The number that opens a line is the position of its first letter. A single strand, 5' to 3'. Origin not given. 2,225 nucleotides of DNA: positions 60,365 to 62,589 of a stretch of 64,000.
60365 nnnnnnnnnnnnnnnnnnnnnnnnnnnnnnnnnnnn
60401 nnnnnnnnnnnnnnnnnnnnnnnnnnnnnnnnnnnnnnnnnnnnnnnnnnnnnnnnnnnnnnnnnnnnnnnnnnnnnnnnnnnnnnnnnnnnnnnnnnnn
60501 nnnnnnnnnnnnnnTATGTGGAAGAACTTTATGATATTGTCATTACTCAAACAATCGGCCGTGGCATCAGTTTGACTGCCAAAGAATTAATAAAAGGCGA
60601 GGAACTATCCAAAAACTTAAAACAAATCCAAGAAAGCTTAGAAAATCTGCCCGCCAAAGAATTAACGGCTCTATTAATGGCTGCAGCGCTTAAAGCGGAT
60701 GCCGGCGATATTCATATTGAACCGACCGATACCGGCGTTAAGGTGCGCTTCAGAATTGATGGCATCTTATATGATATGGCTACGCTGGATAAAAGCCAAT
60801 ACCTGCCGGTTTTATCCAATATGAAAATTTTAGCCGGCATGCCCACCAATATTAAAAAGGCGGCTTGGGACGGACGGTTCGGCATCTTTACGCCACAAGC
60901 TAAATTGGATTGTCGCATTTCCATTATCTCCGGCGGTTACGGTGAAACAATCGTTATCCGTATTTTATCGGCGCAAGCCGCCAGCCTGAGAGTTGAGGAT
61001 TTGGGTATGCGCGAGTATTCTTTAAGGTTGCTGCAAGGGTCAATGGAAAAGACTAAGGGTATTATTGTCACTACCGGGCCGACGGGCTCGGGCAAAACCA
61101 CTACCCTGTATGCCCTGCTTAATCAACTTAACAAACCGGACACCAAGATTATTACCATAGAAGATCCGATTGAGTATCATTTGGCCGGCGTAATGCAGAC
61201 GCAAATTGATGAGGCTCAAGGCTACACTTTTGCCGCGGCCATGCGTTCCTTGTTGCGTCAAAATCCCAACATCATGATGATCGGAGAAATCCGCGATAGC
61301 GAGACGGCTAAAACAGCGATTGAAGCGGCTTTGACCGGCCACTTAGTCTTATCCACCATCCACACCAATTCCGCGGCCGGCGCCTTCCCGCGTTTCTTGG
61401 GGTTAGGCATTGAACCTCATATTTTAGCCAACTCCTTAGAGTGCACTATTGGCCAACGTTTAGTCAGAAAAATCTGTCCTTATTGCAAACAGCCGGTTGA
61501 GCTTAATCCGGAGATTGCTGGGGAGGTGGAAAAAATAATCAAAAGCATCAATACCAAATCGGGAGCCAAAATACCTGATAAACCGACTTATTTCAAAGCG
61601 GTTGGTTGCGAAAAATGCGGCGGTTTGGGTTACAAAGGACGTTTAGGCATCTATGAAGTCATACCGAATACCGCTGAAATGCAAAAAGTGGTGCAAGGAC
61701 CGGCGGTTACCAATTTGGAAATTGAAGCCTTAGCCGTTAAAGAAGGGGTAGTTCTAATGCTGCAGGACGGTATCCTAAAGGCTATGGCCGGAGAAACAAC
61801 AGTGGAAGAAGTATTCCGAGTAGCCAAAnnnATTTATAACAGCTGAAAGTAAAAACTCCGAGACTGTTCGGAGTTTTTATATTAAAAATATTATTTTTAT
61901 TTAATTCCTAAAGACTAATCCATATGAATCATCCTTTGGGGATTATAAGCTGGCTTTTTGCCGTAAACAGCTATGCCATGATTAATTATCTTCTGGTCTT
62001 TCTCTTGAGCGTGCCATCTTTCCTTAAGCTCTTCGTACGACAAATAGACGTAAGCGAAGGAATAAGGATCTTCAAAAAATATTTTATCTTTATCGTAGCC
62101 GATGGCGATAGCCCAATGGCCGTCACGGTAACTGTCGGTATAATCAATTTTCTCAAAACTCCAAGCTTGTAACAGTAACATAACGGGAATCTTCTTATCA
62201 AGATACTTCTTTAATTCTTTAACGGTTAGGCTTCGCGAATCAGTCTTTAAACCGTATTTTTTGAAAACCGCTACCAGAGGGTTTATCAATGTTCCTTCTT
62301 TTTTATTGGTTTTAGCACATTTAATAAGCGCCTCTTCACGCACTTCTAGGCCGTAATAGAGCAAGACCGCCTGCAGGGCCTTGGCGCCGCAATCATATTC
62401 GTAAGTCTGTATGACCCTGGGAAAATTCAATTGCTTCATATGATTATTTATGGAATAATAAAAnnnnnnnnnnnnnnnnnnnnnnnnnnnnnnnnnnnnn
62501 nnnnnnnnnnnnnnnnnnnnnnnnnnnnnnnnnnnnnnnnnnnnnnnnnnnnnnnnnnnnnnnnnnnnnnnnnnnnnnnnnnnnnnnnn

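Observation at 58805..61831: Single polypeptide containing two complete GspE/PilB secretion-ATPase modules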

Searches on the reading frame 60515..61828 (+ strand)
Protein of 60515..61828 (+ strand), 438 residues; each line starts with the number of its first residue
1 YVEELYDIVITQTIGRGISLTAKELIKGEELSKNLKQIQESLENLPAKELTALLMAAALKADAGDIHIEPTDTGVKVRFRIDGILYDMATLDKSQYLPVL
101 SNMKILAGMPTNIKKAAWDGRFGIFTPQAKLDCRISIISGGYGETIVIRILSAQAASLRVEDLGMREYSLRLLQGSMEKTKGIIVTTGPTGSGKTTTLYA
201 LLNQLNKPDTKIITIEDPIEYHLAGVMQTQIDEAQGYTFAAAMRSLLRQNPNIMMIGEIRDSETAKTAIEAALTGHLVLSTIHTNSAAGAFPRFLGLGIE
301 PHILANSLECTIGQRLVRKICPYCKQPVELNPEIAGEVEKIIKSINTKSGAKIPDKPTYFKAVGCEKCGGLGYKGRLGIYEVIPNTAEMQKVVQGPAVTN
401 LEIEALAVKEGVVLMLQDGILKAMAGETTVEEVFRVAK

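Call 26: search_protein_families(library=ncbifam, proteins=[window:60515-61828:+], max_evalue=1e-20)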
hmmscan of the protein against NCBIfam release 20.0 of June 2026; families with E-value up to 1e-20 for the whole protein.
window:60515-61828:+ (438 aa): 7 families
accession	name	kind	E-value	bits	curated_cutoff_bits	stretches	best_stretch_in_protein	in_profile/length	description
TIGR02533.1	type_II_gspE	equivalog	2.3e-124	415.7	630.25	1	22-436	84-485/486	type II secretion system ATPase GspE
TIGR02538.1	type_IV_pilB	equivalog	4.4e-115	385.4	675.65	1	33-437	167-562/564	type IV-A pilus assembly ATPase PilB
NF007755.0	PRK10436.1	equivalog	1.4e-106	357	617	1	33-437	71-459/465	type II secretion system protein GspE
NF053534.1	T4PilAsmATPsTfpB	equivalog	6.8e-101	338.4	850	1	51-437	205-582/584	type IV pilus assembly ATPase TfpB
NF041000.1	ATPase_ComGA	equivalog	3.6e-71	239.3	300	1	54-318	3-266/267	competence type IV pilus ATPase ComGA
TIGR01420.1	pilT_fam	subfamily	1.7e-46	159.1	319.1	1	54-319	5-270/343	PilT/PilU family type 4a pilus ATPase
TIGR02525.1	plasmid_TraJ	equivalog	2e-27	96.2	368.3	1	173-296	141-271/372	plasmid transfer ATPase TraJ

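Call 28: search_solved_structures(query=window:60515-61828:+, max_evalue=1e-30)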
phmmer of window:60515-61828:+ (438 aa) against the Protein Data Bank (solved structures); distinct sequences matched with E-value up to 1e-30: 12.
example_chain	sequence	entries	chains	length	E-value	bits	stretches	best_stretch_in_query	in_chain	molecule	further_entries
6olj_C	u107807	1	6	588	3.2e-88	299.7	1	34-436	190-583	Type IV pilus biogenesis ATPase PilB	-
5tsg_B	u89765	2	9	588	3.8e-88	299.5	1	34-436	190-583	Type IV pilus biogenesis ATPase PilB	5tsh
3jc8_Ba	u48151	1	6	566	4.2e-88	299.3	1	29-434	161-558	Type IV-A pilus assembly ATPase PilB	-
5zfr_A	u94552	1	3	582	1.3e-87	297.8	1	27-436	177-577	Type IV pilus biogenesis ATPase PilB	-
5oiu_A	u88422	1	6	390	5.7e-86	292.3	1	47-434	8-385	Type IV pilus assembly protein PilF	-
5it5_F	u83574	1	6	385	1e-85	291.5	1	54-434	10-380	ATP binding motif-containing protein PilF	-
6ejf_A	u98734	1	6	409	1.3e-85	291.2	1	54-434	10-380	Type IV pilus assembly protein PilF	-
6f8l_G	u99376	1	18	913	1.7e-85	290.8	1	40-434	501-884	Type IV pilus assembly protein PilF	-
4pht_A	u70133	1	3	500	6.4e-85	288.8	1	30-438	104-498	General secretory pathway protein E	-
4kss_A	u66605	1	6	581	4.3e-83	282.8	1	29-438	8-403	Type II secretion system protein E, hemolysin-coregulated protein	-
4ksr_A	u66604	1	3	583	4.3e-83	282.8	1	29-438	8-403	Type II secretion system protein E, Hemolysin-coregulated protein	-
1p9r_A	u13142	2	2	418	9.1e-83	281.8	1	28-436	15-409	General secretion pathway protein E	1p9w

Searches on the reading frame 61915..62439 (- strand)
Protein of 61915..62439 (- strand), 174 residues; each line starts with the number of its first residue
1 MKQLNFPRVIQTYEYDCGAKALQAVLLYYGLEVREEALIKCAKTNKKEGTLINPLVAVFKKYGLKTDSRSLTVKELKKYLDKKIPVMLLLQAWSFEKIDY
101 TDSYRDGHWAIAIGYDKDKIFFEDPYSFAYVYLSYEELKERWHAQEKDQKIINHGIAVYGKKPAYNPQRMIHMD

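Call 39: search_protein_families(library=pfam, proteins=[window:61915-62439:-], max_evalue=1)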
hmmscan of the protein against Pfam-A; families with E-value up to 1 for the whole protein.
window:61915-62439:- (174 aa): 8 families
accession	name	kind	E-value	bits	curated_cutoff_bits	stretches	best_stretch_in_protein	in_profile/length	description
PF03412.21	Peptidase_C39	-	5.4e-13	49.4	22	1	7-143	3-122/133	Peptidase C39 family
PF13529.12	Peptidase_C39_2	-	6.2e-13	50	24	1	4-126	1-143/143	Peptidase_C39 like family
PF11814.14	DUF3335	-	4.1e-06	26.9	25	1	55-126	101-166/206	Peptidase_C39 like family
PF09778.15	Guanylate_cyc_2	-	8.9e-05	22.4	28.1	1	57-152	98-210/212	Guanylylate cyclase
PF14399.12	BtrH_N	-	0.0015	19.2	29.7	1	66-121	72-130/134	Butirosin biosynthesis protein H, N-terminal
PF01023.25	S_100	-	0.0019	18.2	22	1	52-85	5-39/45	S-100/ICaBP type calcium binding domain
PF15892.11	BNR_4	-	0.062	13.1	27.3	0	91-119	23-51/272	BNR repeat-containing family member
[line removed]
